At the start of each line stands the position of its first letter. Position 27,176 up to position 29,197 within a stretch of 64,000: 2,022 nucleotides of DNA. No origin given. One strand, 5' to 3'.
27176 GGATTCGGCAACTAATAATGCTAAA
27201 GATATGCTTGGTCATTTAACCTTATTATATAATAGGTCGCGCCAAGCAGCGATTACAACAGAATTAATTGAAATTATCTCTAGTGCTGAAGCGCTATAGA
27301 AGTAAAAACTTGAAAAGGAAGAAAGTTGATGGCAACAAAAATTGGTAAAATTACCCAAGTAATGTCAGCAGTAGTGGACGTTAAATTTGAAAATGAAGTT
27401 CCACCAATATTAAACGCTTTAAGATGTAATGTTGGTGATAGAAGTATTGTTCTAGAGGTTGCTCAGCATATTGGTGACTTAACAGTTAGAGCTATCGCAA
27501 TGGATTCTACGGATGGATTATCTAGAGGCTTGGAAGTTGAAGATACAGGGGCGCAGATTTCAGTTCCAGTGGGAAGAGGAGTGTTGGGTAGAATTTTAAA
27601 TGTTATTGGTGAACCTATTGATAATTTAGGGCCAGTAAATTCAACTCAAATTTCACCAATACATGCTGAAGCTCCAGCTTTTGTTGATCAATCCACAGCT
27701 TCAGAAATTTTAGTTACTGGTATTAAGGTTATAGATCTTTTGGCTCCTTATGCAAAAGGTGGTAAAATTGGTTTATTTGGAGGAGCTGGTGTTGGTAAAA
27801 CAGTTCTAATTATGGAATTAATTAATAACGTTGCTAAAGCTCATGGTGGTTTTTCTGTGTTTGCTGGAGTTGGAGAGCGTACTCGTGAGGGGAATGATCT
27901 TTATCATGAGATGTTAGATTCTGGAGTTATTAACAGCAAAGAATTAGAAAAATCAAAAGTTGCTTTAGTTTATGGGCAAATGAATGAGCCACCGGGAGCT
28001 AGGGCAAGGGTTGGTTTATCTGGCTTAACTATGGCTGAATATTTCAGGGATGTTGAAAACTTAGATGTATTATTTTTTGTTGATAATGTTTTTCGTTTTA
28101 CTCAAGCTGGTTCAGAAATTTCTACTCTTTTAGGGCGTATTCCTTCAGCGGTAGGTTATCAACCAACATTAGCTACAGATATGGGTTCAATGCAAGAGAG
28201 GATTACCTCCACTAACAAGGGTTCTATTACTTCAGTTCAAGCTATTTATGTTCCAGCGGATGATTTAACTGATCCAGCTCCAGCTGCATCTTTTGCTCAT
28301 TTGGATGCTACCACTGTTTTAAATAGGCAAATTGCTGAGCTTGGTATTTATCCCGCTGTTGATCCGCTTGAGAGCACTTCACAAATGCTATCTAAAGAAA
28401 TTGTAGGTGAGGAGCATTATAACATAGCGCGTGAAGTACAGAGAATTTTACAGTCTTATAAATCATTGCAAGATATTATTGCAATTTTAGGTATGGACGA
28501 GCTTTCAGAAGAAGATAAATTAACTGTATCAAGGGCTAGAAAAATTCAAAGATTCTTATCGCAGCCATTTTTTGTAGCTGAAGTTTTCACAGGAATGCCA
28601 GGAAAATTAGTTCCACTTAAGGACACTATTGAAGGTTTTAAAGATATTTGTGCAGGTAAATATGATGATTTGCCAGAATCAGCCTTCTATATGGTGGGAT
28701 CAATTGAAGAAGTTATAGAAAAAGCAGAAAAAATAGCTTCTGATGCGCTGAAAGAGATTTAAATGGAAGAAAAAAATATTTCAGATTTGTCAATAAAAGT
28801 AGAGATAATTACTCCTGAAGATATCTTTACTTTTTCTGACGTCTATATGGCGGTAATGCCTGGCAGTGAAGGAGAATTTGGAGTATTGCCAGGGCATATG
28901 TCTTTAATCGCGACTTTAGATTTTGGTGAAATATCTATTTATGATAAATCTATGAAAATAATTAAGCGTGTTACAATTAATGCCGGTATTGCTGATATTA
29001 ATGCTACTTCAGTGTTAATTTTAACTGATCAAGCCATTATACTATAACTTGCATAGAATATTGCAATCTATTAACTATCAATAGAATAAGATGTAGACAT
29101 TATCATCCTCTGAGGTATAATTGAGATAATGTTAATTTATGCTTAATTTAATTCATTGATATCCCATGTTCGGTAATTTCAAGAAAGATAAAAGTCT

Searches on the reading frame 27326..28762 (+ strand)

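Call 5: search_protein_families(library=pfam, proteins=[window:27326-28762:+], max_evalue=0.01)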
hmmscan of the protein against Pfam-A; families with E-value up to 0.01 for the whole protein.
window:27326-28762:+ (478 aa): 4 families
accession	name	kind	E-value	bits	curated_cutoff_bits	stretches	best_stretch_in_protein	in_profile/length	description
PF00006.31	ATP-synt_ab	-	5.9e-68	229.1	29.5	1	132-352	1-213/213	ATP synthase alpha/beta family, nucleotide-binding domain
PF22919.1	ATP-synt_VA_C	-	1.8e-18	66.9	24.7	1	356-439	4-90/101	C-terminal domain of V and A type ATP synthase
PF02874.29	ATP-synt_ab_N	-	8.4e-18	65.1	20.9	1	9-75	1-69/69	ATP synthase alpha/beta family, beta-barrel domain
PF00931.28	NB-ARC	-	0.0033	17.2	23.5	0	145-182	18-55/248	NB-ARC domain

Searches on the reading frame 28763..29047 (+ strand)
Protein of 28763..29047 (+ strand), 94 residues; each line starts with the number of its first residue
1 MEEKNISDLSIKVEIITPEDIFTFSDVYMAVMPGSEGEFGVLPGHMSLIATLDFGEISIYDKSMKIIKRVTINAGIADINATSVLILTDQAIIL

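Call 5: search_protein_families(library=pfam, proteins=[window:28763-29047:+], max_evalue=0.01)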
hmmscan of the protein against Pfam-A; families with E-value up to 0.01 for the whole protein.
window:28763-29047:+ (94 aa): 2 families
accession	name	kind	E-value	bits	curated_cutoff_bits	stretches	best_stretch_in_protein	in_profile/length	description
PF02823.21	ATP-synt_DE_N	-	1.9e-20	73.1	27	1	11-91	1-80/80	ATP synthase, Delta/Epsilon chain, beta-sandwich domain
PF24047.1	Tudor_krimper_1st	-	0.006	17.5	27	1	52-78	28-55/91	Krimper first tudor domain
